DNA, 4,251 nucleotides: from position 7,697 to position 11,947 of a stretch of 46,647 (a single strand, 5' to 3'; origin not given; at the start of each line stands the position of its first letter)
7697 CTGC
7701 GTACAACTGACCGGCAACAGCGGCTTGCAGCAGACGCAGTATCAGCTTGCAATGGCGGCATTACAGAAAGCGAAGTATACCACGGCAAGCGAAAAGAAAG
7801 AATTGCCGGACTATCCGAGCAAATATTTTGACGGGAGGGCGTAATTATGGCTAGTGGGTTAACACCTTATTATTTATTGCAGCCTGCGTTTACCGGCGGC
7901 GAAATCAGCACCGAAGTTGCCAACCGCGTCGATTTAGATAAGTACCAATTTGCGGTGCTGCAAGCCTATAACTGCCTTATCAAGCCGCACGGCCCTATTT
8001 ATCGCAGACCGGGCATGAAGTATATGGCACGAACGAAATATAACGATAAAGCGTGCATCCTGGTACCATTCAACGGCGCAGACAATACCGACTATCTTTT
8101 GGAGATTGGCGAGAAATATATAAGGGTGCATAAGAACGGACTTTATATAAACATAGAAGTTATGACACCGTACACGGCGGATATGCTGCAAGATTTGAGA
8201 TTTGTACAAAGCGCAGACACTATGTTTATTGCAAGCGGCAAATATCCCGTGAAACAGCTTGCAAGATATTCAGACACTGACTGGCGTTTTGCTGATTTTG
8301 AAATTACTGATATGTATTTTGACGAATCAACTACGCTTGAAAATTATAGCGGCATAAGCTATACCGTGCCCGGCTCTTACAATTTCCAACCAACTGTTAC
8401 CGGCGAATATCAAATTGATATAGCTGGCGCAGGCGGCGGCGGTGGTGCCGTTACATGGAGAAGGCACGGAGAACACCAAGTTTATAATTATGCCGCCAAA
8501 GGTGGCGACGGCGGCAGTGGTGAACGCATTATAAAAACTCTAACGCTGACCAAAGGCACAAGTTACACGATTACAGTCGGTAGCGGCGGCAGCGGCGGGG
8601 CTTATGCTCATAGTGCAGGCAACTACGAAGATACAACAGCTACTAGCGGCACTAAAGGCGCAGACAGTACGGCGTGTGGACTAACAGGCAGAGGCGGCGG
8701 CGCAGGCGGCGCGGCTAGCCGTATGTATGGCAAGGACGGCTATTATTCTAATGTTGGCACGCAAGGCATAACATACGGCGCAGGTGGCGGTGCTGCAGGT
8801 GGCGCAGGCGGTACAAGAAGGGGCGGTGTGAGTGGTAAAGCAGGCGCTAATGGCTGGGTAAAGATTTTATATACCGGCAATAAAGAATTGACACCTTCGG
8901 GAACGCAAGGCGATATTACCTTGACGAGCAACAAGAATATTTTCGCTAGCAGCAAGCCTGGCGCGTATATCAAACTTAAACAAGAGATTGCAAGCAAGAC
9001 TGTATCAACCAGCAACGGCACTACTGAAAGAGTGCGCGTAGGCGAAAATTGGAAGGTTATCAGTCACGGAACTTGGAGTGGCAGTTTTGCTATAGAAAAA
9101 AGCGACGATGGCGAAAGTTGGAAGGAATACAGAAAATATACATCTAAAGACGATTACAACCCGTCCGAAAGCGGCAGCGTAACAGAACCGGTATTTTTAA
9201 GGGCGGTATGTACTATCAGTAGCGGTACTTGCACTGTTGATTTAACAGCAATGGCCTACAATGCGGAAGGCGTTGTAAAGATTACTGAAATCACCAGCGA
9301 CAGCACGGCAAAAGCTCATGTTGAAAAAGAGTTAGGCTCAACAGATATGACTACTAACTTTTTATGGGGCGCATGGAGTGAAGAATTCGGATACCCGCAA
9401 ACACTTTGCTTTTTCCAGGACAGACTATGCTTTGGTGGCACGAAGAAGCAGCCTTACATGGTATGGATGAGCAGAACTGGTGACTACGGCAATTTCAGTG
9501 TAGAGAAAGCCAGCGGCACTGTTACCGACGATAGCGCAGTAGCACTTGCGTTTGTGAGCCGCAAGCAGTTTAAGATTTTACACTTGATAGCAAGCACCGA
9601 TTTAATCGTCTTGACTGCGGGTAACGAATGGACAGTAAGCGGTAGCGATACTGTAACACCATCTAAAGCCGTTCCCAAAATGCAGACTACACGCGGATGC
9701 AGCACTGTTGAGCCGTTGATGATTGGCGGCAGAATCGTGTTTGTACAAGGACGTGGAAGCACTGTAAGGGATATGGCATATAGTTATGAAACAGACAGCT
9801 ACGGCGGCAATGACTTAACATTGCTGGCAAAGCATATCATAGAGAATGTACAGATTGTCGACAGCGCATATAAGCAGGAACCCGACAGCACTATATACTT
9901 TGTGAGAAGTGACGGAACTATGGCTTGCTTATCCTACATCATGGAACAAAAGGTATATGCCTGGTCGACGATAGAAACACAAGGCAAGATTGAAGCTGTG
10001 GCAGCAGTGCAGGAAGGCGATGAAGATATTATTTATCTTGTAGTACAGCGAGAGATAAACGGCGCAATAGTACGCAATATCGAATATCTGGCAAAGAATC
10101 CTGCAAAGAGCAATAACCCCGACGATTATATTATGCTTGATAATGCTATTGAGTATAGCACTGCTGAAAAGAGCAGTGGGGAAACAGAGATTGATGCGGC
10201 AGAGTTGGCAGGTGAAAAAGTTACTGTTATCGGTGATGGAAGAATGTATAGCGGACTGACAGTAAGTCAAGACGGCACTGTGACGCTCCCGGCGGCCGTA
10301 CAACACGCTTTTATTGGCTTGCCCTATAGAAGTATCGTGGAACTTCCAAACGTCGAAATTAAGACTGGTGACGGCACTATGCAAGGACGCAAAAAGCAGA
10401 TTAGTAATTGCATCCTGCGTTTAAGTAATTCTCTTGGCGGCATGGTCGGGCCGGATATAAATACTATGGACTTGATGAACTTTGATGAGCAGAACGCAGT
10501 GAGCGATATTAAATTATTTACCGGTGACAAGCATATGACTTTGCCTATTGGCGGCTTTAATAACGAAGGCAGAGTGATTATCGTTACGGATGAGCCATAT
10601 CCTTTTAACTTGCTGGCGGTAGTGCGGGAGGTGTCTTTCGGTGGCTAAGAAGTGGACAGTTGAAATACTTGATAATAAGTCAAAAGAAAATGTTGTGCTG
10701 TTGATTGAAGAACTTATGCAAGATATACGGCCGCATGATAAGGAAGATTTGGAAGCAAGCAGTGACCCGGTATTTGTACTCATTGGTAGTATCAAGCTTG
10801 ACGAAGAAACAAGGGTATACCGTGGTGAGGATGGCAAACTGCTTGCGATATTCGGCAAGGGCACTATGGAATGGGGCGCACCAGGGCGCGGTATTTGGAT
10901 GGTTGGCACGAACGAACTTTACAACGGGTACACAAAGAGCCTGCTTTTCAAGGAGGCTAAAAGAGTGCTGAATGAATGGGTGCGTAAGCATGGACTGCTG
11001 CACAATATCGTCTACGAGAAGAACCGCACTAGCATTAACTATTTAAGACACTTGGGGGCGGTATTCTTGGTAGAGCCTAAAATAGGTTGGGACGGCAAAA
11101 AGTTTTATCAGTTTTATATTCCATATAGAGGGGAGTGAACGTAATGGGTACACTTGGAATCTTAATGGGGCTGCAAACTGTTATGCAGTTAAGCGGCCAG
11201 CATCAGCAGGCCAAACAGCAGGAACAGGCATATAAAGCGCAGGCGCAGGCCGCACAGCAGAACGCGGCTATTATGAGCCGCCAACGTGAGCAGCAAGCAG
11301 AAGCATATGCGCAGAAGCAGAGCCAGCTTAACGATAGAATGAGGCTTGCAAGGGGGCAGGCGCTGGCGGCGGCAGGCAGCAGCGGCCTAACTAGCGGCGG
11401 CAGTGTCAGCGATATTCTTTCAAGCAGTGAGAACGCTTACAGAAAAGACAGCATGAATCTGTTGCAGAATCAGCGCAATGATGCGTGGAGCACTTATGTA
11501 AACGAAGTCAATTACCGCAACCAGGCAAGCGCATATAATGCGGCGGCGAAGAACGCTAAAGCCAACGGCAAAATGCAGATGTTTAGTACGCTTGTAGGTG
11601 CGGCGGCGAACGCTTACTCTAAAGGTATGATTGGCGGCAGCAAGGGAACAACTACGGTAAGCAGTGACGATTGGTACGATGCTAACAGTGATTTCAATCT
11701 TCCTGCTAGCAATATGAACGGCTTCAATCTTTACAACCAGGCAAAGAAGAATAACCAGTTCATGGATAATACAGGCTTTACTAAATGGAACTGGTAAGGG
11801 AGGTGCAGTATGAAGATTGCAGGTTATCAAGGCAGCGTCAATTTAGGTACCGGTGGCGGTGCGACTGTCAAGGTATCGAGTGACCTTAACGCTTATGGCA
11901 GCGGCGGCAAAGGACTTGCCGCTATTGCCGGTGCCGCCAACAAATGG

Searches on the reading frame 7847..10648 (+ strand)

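Call 49: search_protein_families(library=pfam, proteins=[window:7847-10648:+], max_evalue=0.001)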
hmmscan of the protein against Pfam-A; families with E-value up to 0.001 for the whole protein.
window:7847-10648:+ (933 aa): 1 family
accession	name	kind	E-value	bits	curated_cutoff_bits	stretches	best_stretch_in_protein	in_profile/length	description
PF21722.4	Gly_rich_2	-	1.6e-06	28.7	24.3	1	176-353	4-175/226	Glycine-rich domain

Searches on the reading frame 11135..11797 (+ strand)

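Call 49: search_protein_families(library=pfam, proteins=[window:11135-11797:+], max_evalue=0.001)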
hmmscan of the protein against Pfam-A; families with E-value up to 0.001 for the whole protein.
window:11135-11797:+ (220 aa): 1 family
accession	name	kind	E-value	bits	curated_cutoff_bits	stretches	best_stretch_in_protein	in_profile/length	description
PF24072.1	T7_gp14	-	3.4e-17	63.4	27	1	5-174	5-176/187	T7 virus internal virion protein gp14 family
